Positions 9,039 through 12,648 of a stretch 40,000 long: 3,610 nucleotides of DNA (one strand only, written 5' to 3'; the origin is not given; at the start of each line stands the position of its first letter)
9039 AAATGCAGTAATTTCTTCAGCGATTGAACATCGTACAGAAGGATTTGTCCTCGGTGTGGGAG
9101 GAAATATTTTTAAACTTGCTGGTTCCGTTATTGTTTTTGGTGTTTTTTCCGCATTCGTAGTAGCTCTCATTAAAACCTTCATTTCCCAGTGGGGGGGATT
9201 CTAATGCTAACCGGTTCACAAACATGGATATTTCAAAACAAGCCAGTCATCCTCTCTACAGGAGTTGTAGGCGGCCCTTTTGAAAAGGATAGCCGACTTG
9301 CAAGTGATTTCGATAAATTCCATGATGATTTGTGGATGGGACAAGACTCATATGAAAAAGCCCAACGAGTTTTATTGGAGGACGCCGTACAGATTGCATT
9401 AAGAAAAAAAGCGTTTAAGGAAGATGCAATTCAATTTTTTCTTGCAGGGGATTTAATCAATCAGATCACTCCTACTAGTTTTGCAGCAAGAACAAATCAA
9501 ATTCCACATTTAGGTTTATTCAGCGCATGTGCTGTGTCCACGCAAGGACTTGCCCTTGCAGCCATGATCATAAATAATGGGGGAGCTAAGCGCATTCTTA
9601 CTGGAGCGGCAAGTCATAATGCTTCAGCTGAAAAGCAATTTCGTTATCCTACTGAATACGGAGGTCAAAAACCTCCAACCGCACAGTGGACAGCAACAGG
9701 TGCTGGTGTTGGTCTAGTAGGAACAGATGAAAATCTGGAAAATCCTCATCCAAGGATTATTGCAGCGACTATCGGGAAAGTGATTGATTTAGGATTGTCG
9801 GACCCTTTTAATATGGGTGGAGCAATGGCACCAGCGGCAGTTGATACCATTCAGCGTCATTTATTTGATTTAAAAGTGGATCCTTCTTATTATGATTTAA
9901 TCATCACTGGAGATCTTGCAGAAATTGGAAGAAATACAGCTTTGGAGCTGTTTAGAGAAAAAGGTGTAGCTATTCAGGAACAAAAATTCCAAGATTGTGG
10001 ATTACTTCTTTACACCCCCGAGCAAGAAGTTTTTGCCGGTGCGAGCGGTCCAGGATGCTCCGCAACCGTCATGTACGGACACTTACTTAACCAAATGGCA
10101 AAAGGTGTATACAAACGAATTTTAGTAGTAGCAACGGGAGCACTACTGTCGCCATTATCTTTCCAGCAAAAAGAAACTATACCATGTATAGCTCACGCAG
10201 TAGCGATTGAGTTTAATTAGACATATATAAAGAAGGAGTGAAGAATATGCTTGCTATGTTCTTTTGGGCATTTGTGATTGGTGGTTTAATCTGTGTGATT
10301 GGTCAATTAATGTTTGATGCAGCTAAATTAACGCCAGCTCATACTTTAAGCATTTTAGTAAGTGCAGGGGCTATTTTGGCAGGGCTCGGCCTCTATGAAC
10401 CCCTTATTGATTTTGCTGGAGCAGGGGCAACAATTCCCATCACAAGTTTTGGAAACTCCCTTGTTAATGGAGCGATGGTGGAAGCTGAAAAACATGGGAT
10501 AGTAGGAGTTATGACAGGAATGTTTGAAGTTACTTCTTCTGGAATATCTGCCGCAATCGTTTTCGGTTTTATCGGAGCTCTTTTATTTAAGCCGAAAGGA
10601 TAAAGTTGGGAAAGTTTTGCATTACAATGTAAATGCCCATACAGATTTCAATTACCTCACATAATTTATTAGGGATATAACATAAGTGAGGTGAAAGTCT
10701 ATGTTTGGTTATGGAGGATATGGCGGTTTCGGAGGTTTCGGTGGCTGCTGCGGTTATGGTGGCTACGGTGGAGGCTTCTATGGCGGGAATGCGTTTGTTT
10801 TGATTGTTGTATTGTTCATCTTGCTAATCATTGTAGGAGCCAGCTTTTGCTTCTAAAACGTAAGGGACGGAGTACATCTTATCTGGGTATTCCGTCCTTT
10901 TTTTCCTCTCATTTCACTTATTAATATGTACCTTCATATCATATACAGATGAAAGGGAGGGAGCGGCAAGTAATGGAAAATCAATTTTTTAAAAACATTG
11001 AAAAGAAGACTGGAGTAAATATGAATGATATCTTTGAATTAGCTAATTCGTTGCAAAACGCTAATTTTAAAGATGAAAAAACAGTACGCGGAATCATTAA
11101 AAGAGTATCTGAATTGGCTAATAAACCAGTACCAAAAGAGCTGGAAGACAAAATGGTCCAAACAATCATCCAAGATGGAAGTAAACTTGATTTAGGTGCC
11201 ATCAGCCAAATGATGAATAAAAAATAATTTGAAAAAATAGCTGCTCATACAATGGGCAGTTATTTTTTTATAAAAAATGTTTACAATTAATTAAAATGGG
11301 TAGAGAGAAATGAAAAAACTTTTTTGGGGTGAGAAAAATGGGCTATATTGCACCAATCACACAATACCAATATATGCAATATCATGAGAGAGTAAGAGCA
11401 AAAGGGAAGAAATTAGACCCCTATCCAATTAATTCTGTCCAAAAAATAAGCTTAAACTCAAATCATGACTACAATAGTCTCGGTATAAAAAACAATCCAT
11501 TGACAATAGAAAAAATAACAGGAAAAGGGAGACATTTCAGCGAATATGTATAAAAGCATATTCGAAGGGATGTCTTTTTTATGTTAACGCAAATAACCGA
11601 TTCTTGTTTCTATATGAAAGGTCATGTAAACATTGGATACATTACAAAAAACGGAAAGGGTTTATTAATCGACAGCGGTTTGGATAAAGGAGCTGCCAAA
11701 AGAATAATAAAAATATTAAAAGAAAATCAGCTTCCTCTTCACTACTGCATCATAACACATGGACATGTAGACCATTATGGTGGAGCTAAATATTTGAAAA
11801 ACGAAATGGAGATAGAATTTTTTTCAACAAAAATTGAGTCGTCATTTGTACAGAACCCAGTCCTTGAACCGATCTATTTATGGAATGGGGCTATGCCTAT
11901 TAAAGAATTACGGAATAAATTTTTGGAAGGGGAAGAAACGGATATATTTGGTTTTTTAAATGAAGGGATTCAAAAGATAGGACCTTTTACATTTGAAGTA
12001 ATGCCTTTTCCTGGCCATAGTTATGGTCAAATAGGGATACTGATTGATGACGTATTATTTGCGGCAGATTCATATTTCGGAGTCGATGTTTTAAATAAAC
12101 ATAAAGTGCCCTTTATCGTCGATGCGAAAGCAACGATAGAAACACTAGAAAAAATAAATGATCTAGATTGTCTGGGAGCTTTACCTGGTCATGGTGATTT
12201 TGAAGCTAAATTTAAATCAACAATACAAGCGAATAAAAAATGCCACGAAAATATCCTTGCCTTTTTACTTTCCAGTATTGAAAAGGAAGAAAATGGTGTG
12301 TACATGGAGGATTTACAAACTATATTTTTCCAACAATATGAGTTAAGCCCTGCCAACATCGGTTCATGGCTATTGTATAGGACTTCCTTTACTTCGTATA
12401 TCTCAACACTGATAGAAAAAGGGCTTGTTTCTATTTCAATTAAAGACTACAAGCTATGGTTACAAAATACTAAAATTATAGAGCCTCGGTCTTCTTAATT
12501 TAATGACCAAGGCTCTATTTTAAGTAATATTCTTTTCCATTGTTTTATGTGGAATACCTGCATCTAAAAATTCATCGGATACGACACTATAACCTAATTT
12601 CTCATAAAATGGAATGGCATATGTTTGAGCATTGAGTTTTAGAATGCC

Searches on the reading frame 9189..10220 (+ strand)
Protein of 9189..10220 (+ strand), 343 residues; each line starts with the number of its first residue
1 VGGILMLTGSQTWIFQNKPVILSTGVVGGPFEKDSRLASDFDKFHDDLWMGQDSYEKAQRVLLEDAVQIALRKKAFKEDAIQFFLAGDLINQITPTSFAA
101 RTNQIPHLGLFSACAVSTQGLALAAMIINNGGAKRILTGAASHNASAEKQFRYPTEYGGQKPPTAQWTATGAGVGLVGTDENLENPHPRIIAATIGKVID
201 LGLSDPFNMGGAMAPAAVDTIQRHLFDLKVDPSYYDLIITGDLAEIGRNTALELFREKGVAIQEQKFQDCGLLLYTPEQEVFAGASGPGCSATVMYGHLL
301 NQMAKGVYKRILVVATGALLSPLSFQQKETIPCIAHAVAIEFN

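Call 29: search_protein_families(library=pfam, proteins=[window:9189-10220:+], max_evalue=0.001)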
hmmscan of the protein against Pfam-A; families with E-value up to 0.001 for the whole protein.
window:9189-10220:+ (343 aa): 1 family
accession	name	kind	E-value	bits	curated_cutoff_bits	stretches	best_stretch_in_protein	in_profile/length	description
PF07451.17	SpoVAD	-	5.4e-147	489.2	22.1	1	9-341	1-329/329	Stage V sporulation protein AD (SpoVAD)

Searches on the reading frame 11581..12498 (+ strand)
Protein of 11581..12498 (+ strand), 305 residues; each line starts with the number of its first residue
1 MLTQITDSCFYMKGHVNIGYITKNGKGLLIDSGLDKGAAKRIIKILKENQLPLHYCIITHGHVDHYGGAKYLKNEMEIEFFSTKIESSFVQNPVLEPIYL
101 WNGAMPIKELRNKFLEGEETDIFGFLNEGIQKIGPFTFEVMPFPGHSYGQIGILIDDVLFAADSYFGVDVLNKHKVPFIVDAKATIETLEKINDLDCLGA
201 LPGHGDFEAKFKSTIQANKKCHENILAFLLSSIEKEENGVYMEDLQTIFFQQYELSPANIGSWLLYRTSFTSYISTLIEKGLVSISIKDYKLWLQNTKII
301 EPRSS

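Call 29: search_protein_families(library=pfam, proteins=[window:11581-12498:+], max_evalue=0.001)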
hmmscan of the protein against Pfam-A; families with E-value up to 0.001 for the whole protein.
window:11581-12498:+ (305 aa): 2 families
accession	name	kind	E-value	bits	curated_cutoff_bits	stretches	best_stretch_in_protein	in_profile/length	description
PF00753.33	Lactamase_B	-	1.5e-18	67.9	22.7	1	14-204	4-196/196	Metallo-beta-lactamase superfamily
PF12706.13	Lactamase_B_2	-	0.00058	20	27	1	28-149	3-116/200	Beta-lactamase superfamily domain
